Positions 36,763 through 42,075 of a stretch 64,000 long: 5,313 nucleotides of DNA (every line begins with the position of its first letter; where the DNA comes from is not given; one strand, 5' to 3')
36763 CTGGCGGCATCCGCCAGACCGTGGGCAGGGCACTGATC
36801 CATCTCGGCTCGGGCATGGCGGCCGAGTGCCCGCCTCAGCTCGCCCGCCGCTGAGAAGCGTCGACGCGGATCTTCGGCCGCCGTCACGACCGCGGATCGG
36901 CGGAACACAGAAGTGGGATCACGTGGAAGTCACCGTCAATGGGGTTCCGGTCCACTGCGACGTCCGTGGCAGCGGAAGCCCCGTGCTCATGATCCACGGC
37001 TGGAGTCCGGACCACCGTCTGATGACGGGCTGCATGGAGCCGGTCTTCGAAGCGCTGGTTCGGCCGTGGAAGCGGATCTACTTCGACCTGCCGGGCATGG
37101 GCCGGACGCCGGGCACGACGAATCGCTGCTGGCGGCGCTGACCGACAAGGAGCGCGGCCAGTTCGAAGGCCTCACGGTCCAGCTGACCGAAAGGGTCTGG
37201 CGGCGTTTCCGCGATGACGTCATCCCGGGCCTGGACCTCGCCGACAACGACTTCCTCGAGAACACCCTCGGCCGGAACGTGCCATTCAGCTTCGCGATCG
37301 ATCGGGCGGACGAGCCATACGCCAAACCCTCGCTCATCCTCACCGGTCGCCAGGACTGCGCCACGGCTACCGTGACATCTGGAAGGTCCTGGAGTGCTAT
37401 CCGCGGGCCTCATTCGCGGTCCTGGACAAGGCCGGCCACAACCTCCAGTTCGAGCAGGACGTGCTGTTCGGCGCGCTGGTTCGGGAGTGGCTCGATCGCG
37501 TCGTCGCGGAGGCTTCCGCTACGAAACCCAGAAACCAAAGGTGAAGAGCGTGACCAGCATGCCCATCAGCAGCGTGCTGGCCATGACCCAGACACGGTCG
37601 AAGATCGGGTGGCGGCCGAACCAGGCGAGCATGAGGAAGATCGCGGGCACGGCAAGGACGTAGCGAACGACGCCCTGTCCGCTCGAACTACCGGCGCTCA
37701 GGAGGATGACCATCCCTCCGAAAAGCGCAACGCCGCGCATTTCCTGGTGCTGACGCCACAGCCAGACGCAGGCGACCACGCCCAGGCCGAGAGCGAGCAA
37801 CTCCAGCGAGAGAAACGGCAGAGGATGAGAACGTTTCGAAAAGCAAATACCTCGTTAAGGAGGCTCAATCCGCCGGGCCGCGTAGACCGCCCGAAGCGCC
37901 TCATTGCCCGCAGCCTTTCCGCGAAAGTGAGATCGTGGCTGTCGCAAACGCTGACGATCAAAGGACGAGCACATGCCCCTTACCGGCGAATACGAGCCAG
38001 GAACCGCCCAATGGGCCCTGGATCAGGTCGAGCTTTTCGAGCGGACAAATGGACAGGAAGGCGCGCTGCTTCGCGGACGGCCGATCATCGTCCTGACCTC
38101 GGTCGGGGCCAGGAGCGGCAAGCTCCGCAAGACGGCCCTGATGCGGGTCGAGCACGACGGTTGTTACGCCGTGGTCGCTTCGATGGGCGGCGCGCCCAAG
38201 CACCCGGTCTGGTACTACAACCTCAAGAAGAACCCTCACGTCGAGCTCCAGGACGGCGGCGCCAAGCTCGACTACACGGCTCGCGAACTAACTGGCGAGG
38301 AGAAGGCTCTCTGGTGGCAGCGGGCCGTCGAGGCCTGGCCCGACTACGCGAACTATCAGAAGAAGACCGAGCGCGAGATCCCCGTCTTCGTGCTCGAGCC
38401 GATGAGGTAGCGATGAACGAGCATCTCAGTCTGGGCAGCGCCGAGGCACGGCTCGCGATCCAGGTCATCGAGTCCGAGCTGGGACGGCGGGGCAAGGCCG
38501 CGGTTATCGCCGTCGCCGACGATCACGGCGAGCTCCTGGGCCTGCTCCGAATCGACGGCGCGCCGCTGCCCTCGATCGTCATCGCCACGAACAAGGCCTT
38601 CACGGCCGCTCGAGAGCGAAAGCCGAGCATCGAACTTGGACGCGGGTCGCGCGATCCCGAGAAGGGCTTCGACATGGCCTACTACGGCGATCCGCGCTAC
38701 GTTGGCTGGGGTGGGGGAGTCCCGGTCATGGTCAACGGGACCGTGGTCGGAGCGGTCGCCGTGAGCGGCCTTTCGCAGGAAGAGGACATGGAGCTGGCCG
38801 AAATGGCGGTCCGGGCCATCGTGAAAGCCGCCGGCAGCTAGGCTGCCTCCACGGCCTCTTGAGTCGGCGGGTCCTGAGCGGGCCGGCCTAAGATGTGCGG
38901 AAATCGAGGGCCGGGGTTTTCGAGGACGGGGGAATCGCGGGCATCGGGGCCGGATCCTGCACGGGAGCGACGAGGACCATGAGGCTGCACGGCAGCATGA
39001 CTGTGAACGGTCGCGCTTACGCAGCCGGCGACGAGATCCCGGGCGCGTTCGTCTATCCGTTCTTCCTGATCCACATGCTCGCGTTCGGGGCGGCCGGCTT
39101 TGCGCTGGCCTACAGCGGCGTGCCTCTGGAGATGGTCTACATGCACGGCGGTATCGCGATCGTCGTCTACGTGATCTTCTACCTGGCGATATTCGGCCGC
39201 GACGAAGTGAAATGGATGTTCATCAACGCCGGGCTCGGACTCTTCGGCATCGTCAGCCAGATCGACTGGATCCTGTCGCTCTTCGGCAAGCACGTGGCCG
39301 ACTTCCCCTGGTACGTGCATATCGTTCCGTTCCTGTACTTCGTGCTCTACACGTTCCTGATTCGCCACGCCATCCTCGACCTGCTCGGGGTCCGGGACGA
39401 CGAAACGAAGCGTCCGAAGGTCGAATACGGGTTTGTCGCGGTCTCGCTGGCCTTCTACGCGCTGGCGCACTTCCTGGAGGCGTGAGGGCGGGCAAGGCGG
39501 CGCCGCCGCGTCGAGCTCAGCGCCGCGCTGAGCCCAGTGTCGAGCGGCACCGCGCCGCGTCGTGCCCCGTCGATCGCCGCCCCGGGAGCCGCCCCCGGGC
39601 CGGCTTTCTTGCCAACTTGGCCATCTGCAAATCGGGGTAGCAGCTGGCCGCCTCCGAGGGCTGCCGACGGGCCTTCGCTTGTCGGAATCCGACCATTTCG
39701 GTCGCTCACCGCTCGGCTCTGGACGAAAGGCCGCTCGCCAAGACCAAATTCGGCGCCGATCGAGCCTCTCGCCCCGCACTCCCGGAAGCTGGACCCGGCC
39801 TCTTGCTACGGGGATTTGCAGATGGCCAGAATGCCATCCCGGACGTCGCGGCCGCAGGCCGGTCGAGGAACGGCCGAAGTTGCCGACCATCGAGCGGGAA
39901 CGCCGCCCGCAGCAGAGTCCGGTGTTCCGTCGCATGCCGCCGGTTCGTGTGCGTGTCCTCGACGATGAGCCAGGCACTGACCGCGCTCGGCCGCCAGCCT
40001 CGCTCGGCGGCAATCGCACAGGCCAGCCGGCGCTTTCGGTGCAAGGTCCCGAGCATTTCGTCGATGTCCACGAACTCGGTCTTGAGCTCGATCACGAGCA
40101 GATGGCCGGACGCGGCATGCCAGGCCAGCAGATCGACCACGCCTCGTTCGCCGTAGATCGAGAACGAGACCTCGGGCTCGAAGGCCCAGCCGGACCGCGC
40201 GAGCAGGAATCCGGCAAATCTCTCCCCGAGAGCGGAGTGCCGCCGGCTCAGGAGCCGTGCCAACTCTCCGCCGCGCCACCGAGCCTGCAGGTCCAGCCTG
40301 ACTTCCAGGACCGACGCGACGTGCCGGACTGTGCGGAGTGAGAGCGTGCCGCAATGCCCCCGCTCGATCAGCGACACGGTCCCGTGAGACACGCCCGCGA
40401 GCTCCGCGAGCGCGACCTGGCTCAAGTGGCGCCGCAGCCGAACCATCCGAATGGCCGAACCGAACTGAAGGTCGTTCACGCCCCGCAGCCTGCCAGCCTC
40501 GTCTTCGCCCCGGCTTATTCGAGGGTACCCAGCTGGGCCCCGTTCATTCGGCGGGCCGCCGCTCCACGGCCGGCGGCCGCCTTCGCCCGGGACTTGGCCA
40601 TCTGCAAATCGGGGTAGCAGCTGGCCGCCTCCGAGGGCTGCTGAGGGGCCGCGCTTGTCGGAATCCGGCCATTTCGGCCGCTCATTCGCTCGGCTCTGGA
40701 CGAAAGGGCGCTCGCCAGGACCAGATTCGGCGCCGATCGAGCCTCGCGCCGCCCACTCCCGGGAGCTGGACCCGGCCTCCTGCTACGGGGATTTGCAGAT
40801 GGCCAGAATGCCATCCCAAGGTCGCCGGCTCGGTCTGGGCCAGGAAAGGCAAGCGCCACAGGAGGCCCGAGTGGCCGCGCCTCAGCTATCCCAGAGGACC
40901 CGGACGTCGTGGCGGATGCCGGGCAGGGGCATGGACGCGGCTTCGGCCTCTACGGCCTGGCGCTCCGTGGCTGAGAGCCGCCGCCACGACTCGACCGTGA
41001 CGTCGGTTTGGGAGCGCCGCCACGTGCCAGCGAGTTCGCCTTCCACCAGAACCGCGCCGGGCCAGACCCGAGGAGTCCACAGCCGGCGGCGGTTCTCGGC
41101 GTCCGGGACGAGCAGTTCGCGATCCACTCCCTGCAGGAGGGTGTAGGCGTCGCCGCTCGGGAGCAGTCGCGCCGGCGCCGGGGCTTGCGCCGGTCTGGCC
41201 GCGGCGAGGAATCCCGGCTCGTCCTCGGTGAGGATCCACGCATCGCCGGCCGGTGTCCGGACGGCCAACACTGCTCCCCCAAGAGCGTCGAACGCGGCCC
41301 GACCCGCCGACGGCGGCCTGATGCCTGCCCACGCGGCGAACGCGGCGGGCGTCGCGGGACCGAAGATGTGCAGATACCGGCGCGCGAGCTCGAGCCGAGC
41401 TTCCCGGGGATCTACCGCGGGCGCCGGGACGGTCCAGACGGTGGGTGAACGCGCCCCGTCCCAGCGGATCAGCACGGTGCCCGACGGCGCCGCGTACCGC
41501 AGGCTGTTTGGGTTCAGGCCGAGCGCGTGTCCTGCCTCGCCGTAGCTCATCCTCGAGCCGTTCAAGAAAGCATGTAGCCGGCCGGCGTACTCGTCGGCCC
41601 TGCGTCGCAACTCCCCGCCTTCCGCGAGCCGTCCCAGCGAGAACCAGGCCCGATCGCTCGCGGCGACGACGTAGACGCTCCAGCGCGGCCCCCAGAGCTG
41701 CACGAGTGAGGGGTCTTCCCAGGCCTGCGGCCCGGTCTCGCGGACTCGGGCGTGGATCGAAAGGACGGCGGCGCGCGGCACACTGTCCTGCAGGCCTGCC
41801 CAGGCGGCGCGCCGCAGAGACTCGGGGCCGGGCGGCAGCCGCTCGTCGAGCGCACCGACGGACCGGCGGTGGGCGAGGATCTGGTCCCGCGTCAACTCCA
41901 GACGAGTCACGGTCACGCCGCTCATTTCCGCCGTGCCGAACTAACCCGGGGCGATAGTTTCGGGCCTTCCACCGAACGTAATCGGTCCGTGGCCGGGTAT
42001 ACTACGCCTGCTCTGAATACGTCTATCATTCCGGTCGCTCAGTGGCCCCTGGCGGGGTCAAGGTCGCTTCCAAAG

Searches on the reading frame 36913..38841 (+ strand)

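Call 70: search_protein_families(library=pfam, proteins=[window:36913-38841:+], max_evalue=0.001)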
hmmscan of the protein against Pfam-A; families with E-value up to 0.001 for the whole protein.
window:36913-38841:+ (642 aa): 1 family
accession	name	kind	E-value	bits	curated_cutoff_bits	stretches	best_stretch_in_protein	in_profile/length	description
PF03928.20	HbpS-like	-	1.2e-27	96.9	25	1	509-633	3-127/128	Haem degrading protein HbpS-like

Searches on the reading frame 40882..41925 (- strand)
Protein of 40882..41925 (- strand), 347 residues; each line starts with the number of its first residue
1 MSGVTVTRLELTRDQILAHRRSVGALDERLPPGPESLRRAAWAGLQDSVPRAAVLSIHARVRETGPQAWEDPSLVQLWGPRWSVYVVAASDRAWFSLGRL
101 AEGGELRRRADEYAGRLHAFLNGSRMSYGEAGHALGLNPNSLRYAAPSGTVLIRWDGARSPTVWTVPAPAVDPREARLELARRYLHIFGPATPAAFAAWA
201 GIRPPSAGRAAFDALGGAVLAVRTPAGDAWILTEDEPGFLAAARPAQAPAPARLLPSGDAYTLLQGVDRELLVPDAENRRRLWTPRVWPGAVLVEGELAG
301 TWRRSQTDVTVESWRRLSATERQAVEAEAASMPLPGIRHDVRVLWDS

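Call 70: search_protein_families(library=pfam, proteins=[window:40882-41925:-], max_evalue=0.001)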
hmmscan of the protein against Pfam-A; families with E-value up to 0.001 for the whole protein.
window:40882-41925:- (347 aa): 1 family
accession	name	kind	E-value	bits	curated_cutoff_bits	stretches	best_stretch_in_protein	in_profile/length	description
PF06224.18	AlkZ-like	-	2.5e-27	96.8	25.9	1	42-331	4-325/329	DNA glycosylase AlkZ-like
